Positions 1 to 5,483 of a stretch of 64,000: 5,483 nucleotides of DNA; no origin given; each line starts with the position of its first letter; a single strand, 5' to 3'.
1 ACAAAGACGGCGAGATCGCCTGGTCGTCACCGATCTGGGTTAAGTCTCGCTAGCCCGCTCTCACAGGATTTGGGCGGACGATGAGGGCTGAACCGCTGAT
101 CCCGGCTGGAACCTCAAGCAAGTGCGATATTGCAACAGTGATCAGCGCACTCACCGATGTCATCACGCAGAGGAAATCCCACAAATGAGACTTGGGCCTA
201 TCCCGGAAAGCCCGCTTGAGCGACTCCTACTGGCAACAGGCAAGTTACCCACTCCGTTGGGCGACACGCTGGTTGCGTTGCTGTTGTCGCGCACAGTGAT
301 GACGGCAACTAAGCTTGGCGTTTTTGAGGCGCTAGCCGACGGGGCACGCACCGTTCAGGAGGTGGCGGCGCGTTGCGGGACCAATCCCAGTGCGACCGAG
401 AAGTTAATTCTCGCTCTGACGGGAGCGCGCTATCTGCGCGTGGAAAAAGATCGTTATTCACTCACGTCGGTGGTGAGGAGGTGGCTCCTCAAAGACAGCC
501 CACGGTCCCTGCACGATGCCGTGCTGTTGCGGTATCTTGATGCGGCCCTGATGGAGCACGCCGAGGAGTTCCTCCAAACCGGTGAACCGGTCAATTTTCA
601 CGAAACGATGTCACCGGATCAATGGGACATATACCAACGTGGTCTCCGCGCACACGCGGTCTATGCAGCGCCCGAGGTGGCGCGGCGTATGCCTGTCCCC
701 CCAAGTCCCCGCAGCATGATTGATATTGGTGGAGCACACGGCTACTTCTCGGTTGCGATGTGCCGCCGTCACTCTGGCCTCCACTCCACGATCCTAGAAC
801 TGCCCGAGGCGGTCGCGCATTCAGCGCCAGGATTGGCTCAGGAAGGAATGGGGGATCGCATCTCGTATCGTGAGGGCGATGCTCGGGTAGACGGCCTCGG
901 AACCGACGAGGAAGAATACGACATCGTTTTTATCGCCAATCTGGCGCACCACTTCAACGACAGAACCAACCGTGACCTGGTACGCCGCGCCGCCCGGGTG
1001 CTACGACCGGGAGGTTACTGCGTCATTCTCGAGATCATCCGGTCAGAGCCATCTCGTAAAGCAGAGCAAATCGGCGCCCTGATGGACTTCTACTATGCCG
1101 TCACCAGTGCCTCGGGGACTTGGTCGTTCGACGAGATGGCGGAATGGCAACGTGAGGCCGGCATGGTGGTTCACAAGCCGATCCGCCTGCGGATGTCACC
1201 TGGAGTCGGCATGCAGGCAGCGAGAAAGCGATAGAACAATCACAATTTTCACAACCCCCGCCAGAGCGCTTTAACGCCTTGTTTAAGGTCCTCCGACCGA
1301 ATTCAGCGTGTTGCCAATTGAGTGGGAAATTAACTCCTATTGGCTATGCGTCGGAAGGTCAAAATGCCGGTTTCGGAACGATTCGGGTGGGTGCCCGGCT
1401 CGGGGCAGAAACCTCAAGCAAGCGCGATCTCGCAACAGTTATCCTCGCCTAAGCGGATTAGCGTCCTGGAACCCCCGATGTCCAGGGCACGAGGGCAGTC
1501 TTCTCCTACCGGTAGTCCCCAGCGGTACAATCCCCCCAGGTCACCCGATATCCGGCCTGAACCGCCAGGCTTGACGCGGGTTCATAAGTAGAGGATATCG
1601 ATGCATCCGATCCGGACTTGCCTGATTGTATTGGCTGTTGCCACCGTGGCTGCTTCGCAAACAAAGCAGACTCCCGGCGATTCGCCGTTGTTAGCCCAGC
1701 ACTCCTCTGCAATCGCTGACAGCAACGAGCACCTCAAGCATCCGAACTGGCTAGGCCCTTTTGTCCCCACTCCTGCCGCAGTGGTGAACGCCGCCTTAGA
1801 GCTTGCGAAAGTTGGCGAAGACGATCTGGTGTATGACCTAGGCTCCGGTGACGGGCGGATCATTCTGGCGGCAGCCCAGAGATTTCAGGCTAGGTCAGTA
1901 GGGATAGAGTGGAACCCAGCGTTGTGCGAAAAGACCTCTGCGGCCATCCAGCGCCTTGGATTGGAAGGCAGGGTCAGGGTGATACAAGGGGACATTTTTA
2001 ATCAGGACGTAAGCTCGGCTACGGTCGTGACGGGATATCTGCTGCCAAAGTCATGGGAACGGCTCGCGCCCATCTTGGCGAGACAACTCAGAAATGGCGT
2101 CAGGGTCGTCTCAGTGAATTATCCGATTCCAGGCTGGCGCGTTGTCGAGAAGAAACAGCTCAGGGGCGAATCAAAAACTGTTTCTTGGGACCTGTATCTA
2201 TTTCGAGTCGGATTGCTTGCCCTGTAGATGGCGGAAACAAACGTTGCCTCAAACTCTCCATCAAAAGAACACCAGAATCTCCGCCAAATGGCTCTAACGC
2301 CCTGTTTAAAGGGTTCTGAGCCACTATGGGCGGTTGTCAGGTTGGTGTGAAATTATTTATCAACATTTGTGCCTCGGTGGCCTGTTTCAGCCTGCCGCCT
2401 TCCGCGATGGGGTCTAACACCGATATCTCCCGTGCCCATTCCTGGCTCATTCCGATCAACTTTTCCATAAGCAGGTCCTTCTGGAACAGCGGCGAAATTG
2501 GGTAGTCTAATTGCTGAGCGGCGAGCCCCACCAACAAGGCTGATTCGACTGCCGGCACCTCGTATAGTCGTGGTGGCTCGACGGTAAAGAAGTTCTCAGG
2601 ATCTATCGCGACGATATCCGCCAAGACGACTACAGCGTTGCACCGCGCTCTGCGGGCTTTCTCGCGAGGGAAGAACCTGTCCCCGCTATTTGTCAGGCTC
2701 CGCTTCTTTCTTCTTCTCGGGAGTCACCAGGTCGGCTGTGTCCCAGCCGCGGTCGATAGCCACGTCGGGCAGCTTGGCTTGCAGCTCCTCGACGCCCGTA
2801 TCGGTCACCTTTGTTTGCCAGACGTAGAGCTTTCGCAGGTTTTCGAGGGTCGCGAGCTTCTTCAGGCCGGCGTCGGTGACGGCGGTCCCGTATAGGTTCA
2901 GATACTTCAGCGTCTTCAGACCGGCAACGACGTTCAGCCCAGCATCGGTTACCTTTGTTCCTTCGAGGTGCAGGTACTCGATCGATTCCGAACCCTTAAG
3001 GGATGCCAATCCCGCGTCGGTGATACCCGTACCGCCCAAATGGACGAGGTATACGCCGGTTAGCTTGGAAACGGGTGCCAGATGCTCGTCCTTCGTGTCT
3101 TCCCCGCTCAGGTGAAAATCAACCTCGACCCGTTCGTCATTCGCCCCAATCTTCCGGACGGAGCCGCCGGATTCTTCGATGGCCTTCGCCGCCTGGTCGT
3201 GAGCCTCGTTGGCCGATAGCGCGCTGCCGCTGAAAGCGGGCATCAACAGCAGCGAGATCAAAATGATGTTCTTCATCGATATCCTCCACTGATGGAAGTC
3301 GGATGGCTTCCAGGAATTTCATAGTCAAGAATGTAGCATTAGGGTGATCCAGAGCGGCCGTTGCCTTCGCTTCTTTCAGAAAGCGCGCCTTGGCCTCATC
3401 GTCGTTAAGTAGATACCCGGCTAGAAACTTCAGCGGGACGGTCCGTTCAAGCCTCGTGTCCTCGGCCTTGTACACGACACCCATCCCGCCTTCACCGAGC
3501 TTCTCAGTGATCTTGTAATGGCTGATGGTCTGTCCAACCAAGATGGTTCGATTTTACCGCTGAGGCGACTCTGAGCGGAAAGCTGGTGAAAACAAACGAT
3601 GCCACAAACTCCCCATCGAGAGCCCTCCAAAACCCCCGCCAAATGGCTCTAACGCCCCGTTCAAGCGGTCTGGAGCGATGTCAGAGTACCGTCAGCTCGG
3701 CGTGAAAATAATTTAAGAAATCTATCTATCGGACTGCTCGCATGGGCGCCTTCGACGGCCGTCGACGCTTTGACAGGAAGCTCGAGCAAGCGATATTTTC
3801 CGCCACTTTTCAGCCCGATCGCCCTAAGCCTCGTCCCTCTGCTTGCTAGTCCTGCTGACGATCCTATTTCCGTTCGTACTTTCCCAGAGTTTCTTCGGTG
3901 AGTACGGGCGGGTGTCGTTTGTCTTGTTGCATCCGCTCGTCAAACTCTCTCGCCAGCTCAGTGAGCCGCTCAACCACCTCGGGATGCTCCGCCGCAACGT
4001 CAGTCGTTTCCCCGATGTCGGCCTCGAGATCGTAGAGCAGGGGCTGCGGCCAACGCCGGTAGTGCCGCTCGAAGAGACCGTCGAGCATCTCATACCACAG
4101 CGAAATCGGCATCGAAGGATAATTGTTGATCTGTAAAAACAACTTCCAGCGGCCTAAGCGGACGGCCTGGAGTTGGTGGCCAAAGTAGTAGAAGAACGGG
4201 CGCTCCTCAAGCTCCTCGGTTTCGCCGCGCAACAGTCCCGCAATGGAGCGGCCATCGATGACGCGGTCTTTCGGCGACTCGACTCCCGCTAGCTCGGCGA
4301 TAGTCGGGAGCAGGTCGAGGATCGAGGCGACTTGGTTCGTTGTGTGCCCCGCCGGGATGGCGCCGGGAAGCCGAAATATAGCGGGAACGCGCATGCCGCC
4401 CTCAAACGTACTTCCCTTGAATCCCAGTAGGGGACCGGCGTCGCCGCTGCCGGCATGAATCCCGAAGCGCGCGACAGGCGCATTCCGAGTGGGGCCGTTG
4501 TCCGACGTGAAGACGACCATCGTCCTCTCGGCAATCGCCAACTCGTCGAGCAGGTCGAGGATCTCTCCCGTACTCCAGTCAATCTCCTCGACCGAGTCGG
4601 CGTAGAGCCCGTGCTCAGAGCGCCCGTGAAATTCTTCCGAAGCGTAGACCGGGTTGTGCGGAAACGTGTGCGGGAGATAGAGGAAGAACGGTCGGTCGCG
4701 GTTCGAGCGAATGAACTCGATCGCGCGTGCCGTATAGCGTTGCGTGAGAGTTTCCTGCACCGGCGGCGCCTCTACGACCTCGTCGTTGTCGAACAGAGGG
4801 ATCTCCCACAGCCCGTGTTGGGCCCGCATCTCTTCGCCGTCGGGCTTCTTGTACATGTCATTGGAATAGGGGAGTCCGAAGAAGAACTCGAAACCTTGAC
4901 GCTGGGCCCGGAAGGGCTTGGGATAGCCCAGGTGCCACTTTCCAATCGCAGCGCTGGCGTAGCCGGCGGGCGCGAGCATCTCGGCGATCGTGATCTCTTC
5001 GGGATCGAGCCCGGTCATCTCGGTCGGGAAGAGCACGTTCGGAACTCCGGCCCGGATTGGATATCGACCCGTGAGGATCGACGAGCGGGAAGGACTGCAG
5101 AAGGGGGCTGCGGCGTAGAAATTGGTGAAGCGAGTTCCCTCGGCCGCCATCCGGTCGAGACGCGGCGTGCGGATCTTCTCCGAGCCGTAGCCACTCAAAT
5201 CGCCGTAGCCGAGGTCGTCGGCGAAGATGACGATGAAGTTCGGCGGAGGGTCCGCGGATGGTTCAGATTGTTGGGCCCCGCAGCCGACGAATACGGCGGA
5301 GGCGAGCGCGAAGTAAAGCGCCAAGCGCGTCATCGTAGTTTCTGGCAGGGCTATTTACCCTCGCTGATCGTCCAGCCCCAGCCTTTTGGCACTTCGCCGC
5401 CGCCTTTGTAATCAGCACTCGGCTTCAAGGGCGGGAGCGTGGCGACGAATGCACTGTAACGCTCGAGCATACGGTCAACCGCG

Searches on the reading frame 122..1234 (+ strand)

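Call 16: search_protein_families(library=pfam, proteins=[window:122-1234:+], max_evalue=0.001)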
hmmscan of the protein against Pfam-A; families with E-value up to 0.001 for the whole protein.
window:122-1234:+ (370 aa): 7 families
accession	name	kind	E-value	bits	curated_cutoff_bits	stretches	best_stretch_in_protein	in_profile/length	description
PF00891.24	Methyltransf_2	-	7.3e-12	45.5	22.3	1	139-331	4-191/210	O-methyltransferase domain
PF08100.18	Dimerisation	-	1.4e-10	41.3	25.6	1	47-122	10-91/93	O-methyltransferase dimerisation domain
PF13649.12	Methyltransf_25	-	3.4e-10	40.9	27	1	200-298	2-97/97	Methyltransferase domain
PF08241.18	Methyltransf_11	-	3.9e-09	37.5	21.2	1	201-302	2-95/95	Methyltransferase domain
PF13489.12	Methyltransf_23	-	1.9e-08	34.7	27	1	181-327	8-136/164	Methyltransferase domain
PF08242.18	Methyltransf_12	-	3.5e-07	31.3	30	1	200-299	1-97/98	Methyltransferase domain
PF09339.16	HTH_IclR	-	0.00016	21.8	22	1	65-107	6-50/52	IclR helix-turn-helix domain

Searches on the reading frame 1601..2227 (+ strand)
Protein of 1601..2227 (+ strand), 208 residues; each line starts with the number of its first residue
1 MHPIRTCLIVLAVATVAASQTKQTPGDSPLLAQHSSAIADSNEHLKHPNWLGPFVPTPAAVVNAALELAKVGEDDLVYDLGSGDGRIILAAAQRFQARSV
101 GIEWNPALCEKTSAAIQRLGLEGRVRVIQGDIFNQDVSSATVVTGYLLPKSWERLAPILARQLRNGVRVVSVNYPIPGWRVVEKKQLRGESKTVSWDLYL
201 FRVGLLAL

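Call 16: search_protein_families(library=pfam, proteins=[window:1601-2227:+], max_evalue=0.001)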
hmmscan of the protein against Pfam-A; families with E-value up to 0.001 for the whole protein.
window:1601-2227:+ (208 aa): 7 families
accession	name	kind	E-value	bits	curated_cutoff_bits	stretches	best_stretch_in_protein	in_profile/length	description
PF13649.12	Methyltransf_25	-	5.2e-07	30.7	27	1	77-140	1-63/97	Methyltransferase domain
PF13847.12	Methyltransf_31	-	9.8e-07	29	27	1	77-136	7-67/145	Methyltransferase domain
PF08123.19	DOT1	-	5.7e-05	23.2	23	1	63-113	32-83/205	Histone methylation protein DOT1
PF00398.26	RrnaAD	-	0.00012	21.7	24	1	60-139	17-92/263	Ribosomal RNA adenine dimethylase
PF01135.25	PCMT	-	0.00017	21.8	20.3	1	61-131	61-132/210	Protein-L-isoaspartate(D-aspartate) O-methyltransferase (PCMT)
PF13679.12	Methyltransf_32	-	0.0002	21.8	27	1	61-138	12-95/143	Methyltransferase domain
PF08241.18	Methyltransf_11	-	0.00063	20.8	21.2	1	79-137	2-56/95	Methyltransferase domain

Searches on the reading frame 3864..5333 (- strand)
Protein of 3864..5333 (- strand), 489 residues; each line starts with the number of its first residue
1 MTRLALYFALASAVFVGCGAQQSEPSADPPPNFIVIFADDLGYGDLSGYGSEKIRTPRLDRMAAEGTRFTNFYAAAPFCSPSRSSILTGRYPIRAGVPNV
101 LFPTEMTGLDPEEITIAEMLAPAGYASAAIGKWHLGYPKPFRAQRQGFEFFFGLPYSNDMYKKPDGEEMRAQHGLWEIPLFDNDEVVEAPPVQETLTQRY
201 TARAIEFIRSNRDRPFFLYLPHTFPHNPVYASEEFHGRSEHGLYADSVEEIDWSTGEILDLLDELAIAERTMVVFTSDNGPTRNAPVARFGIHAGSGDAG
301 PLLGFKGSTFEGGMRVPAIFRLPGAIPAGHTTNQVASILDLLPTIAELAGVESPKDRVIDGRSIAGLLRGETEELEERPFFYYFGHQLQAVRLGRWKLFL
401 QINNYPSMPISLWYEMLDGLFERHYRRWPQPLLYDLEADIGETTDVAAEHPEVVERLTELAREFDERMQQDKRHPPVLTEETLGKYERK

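Call 16: search_protein_families(library=pfam, proteins=[window:3864-5333:-], max_evalue=0.001)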
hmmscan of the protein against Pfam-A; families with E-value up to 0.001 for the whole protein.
window:3864-5333:- (489 aa): 4 families
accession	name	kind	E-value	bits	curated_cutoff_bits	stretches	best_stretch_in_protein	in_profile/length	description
PF00884.28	Sulfatase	-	6.4e-61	206.7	25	1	31-351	1-301/301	Sulfatase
PF14707.11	Sulfatase_C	-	1.6e-13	51.8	30.9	1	377-471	3-99/127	C-terminal region of aryl-sulfatase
PF16347.10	SGSH_C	-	3.9e-10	40.5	29.3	1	309-386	11-87/154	N-sulphoglucosamine sulphohydrolase, C-terminal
PF01663.27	Phosphodiest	-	3.4e-08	33.9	23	1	35-282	3-222/342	Type I phosphodiesterase / nucleotide pyrophosphatase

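Call 53: find_encoding_contigs(protein=window:3864-5333:-, flank=10000, max_places=3)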
Protein window:3864-5333:- (489 aa): no gene with exactly this product is on record in the collection.
